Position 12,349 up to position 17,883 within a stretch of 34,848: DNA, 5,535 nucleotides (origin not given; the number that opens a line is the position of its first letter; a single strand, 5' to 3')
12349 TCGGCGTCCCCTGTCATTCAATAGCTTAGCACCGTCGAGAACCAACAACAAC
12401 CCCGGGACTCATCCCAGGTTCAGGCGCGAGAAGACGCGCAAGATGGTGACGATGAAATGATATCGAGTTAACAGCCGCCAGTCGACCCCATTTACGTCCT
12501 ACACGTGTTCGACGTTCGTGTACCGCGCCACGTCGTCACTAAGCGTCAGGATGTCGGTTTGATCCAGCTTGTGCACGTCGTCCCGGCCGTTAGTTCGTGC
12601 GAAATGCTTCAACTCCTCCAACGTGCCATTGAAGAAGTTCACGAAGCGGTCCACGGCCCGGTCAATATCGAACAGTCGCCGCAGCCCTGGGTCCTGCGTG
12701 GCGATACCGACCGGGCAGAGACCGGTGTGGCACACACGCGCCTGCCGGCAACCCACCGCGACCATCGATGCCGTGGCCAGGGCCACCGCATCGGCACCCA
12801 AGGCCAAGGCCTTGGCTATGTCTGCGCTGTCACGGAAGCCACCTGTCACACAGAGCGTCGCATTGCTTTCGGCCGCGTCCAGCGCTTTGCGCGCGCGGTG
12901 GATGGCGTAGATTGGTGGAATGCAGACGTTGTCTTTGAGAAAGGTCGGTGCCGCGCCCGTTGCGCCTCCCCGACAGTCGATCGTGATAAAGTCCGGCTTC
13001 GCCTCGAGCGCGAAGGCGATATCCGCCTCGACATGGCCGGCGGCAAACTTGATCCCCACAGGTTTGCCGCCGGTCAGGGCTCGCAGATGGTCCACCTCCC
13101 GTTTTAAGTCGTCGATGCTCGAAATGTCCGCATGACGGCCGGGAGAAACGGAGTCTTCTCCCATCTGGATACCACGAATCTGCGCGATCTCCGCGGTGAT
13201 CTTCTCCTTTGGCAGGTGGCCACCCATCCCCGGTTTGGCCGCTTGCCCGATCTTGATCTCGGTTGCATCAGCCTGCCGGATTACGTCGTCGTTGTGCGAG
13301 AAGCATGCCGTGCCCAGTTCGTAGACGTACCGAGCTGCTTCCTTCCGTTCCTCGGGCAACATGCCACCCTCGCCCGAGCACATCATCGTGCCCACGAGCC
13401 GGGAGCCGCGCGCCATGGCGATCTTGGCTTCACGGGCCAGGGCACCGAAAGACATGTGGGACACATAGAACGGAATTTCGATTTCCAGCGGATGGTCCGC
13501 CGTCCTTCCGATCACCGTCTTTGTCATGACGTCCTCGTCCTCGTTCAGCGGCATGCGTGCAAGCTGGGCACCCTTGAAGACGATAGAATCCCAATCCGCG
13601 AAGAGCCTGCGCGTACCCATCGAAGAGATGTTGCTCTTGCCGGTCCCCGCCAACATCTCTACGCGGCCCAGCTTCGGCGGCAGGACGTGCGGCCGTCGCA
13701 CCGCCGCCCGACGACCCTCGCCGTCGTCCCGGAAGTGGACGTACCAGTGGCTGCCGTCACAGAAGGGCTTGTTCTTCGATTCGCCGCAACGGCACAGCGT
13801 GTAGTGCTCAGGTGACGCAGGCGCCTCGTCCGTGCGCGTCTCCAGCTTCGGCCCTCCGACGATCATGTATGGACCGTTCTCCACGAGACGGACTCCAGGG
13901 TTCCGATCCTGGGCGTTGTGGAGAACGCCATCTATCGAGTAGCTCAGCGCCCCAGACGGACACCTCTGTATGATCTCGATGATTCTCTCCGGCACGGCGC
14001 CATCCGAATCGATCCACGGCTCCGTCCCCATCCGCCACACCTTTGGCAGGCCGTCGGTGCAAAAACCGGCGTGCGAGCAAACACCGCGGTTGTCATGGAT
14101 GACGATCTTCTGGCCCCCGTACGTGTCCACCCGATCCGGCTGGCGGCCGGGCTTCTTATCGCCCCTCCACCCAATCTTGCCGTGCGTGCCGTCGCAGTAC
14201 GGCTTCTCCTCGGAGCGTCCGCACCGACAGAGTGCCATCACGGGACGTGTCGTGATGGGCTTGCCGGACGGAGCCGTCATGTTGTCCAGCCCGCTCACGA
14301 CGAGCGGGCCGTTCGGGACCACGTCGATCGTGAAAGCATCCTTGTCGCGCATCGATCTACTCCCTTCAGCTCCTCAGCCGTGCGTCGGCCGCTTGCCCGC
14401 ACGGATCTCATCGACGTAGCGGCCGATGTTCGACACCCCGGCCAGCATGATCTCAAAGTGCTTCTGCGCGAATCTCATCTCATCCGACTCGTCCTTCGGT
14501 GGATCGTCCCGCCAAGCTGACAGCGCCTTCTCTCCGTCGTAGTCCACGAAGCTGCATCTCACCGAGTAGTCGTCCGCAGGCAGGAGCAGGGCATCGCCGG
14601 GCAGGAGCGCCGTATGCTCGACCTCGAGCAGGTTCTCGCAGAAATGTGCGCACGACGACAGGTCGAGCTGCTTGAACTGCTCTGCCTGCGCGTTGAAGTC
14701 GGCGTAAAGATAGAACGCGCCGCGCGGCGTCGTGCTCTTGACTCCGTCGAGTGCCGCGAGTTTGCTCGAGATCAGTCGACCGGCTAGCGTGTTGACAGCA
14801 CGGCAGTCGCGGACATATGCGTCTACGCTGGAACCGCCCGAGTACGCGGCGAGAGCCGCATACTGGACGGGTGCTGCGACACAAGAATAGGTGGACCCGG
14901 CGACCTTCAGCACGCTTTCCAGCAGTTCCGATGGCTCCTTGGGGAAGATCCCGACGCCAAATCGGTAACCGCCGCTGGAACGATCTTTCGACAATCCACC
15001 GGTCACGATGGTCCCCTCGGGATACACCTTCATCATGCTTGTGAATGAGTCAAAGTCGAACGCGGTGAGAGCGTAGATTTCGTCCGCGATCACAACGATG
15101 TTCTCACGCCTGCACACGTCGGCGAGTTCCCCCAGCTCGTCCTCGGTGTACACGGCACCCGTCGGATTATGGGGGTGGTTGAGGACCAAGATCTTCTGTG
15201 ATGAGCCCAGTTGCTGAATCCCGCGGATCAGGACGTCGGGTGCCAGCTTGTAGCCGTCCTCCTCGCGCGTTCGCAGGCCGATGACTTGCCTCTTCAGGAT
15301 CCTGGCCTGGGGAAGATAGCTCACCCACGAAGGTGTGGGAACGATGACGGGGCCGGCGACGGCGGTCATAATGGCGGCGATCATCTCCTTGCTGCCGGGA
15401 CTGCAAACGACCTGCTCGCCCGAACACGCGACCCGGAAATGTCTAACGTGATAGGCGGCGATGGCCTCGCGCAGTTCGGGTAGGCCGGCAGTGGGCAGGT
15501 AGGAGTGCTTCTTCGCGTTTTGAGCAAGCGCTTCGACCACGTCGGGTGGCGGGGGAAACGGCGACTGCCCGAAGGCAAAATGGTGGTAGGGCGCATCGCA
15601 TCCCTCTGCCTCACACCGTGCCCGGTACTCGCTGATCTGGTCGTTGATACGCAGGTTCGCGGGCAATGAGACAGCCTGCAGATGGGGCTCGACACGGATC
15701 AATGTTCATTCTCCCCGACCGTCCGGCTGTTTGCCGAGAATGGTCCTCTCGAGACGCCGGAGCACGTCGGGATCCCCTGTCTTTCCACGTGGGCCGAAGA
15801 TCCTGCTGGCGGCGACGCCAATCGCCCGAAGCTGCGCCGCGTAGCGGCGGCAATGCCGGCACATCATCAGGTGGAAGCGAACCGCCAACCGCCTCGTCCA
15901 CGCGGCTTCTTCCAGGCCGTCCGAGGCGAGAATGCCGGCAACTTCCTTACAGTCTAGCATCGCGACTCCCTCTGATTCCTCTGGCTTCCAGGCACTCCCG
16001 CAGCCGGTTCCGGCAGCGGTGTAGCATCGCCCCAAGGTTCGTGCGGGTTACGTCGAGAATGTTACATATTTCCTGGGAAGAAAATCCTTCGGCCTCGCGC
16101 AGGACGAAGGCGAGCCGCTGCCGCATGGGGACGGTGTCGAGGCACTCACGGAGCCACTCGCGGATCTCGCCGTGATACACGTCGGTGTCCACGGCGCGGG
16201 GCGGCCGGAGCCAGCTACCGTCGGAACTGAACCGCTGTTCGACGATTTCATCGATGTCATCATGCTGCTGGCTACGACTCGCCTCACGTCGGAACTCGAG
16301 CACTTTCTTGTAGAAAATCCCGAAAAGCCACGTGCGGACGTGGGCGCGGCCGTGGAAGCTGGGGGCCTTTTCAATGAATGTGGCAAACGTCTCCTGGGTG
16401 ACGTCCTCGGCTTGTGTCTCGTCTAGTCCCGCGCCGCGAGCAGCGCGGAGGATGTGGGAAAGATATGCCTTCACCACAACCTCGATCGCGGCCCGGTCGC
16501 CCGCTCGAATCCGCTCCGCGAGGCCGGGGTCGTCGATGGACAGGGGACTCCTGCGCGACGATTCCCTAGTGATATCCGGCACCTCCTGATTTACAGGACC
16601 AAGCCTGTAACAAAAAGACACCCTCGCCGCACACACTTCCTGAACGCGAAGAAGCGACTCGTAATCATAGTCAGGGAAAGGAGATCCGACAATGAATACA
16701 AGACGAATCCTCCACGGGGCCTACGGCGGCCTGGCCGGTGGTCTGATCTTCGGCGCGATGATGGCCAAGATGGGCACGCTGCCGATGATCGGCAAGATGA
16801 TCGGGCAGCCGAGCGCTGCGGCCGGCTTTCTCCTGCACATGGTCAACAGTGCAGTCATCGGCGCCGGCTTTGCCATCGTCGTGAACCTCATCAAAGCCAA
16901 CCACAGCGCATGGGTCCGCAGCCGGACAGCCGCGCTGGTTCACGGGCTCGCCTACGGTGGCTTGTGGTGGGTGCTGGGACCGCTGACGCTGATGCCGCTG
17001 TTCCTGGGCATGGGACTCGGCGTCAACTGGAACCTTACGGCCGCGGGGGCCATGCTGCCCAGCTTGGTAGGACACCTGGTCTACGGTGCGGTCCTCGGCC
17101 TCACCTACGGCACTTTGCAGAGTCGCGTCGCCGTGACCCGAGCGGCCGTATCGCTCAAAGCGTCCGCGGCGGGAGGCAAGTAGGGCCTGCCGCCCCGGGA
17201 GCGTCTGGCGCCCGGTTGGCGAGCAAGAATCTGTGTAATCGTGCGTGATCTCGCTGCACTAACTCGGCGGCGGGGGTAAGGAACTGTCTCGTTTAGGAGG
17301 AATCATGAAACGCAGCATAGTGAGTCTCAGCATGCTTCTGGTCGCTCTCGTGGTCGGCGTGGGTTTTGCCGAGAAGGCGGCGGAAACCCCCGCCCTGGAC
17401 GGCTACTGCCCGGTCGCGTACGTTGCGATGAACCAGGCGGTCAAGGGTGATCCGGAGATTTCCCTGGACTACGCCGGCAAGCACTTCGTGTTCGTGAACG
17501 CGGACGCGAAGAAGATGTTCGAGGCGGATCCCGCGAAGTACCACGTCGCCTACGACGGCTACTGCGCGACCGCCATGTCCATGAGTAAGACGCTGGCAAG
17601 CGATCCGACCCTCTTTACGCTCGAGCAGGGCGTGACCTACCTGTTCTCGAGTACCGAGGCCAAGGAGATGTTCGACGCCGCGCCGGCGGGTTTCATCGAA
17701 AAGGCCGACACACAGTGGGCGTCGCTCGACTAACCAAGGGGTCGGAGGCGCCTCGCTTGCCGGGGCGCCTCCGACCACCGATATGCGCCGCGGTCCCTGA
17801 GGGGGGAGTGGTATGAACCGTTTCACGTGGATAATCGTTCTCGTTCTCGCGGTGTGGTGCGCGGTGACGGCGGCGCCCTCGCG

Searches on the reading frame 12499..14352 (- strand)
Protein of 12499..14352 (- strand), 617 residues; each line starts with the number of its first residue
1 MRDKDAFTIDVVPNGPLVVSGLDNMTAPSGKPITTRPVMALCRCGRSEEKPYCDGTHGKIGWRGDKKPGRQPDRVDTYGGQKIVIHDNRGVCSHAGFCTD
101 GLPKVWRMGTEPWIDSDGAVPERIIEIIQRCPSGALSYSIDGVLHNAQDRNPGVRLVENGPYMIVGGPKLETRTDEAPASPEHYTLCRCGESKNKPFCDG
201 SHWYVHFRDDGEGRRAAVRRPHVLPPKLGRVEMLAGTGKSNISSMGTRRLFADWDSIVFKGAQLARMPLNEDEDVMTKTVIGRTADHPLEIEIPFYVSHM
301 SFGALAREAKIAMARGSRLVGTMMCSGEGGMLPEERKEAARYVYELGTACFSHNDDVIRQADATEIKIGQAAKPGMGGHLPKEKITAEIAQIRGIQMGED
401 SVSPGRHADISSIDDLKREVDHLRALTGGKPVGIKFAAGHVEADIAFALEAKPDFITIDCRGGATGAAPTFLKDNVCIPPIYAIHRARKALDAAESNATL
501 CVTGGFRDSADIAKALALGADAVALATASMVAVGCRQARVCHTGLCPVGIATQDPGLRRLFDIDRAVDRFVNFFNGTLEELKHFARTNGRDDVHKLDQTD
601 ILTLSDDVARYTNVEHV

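Call 13: search_protein_families(library=ncbifam, proteins=[window:12499-14352:-], max_evalue=0.001)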
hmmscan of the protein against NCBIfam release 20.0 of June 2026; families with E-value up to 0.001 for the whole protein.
window:12499-14352:- (617 aa): 3 families
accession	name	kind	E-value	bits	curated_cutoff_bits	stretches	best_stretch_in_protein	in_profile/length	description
NF008730.0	PRK11750.1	equivalog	3.1e-44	150.7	1047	1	295-603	861-1173/1490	glutamate synthase large subunit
TIGR02151.1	IPP_isom_2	equivalog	4.5e-06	25.8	281.3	1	494-531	256-293/338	type 2 isopentenyl-diphosphate Delta-isomerase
TIGR01302.1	IMP_dehydrog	equivalog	0.00069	18.6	481.5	0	479-526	311-356/450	IMP dehydrogenase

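Call 14: search_protein_families(library=pfam, proteins=[window:12499-14352:-], max_evalue=0.001)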
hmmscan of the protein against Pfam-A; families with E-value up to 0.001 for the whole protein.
window:12499-14352:- (617 aa): 6 families
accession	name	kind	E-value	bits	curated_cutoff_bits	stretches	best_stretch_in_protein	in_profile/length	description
PF01645.23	Glu_synthase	-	5.6e-99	332.2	20.4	1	248-589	24-367/369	Conserved region in glutamate synthase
PF09360.15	zf-CDGSH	-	2.7e-31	108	29.5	2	159-203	1-48/48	Iron-binding zinc finger CDGSH type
PF06902.16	Fer4_19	-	2e-21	76.2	24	1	78-139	1-62/64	Divergent 4Fe-4S mono-cluster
PF01070.24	FMN_dh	-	1.8e-08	34.3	24.9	1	480-536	259-312/350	FMN-dependent dehydrogenase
PF00478.31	IMPDH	-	5.8e-05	22.7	25.6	1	472-525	184-235/345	IMP dehydrogenase / GMP reductase domain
PF03060.21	NMO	-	0.00072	19.5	28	0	500-536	196-232/331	Nitronate monooxygenase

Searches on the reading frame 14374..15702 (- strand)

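Call 14: search_protein_families(library=pfam, proteins=[window:14374-15702:-], max_evalue=0.001)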
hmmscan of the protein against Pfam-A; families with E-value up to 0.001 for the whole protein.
window:14374-15702:- (442 aa): 1 family
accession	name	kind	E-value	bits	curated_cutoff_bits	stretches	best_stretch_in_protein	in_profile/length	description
PF00155.27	Aminotran_1_2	-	1.2e-49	169.8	19.7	1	42-374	6-338/361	Aminotransferase class I and II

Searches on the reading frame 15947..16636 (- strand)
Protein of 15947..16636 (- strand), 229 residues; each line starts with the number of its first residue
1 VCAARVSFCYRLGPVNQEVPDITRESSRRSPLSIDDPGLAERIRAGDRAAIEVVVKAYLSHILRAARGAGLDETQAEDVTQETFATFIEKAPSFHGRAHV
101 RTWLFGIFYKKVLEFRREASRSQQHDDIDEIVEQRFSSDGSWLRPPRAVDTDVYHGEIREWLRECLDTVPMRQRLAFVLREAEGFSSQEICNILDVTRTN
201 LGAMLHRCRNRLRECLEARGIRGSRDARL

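Call 5: search_protein_families(library=pfam, proteins=[window:15947-16636:-], max_evalue=0.01)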
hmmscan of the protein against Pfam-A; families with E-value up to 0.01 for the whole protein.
window:15947-16636:- (229 aa): 5 families
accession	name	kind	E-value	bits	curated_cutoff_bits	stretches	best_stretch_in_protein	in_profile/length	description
PF08281.18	Sigma70_r4_2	-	1.2e-10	41.2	25.7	1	159-212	1-54/54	Sigma-70, region 4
PF04542.20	Sigma70_r2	-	2.4e-09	37.3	24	1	55-121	2-70/71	Sigma-70 region 2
PF22233.2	PhyR_sigma-like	-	1.3e-06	28.5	27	1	167-205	2-40/50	Response regulator PhyR, sigma-like domain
PF04545.22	Sigma70_r4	-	0.00073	19.4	24.1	1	165-214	1-50/50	Sigma-70, region 4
PF12645.13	HTH_16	-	0.0015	19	22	1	44-95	8-65/65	Helix-turn-helix domain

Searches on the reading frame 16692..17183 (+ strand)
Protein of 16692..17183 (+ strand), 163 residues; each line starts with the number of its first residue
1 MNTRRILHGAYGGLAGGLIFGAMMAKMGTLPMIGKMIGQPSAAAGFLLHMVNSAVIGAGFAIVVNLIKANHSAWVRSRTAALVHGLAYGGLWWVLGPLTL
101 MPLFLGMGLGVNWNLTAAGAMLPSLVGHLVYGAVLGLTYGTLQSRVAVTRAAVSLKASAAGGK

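Call 5: search_protein_families(library=pfam, proteins=[window:16692-17183:+], max_evalue=0.01)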
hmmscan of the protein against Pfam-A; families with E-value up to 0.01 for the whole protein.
window:16692-17183:+ (163 aa): 1 family
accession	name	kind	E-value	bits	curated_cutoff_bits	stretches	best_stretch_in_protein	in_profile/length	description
PF20587.3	DUF6789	-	0.0021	18.6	27.1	0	13-146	11-140/144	Family of unknown function (DUF6789)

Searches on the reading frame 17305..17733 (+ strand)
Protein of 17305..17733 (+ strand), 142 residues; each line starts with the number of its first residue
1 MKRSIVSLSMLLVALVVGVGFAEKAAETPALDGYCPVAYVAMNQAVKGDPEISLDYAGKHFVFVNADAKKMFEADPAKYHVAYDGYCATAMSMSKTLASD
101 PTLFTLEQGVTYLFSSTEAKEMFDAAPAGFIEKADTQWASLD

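Call 5: search_protein_families(library=pfam, proteins=[window:17305-17733:+], max_evalue=0.01)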
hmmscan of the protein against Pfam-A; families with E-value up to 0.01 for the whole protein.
window:17305-17733:+ (142 aa): 2 families
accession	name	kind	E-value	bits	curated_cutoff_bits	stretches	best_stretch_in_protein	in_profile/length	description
PF12018.13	FAP206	-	3.3e-07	30.3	33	1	31-80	197-248/272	Domain of unknown function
PF04945.19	YHS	-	3.5e-07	30.5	30.3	0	47-80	11-44/47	YHS domain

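Call 13: search_protein_families(library=ncbifam, proteins=[window:17305-17733:+], max_evalue=0.001)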
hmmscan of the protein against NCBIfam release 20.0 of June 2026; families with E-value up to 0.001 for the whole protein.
window:17305-17733:+ (142 aa): 1 family
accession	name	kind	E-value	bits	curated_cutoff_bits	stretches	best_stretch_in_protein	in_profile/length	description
NF041384.1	YHS_seleno_dom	subfamily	2.3e-28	98.7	70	1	30-139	3-112/113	YHS domain-containing (seleno)protein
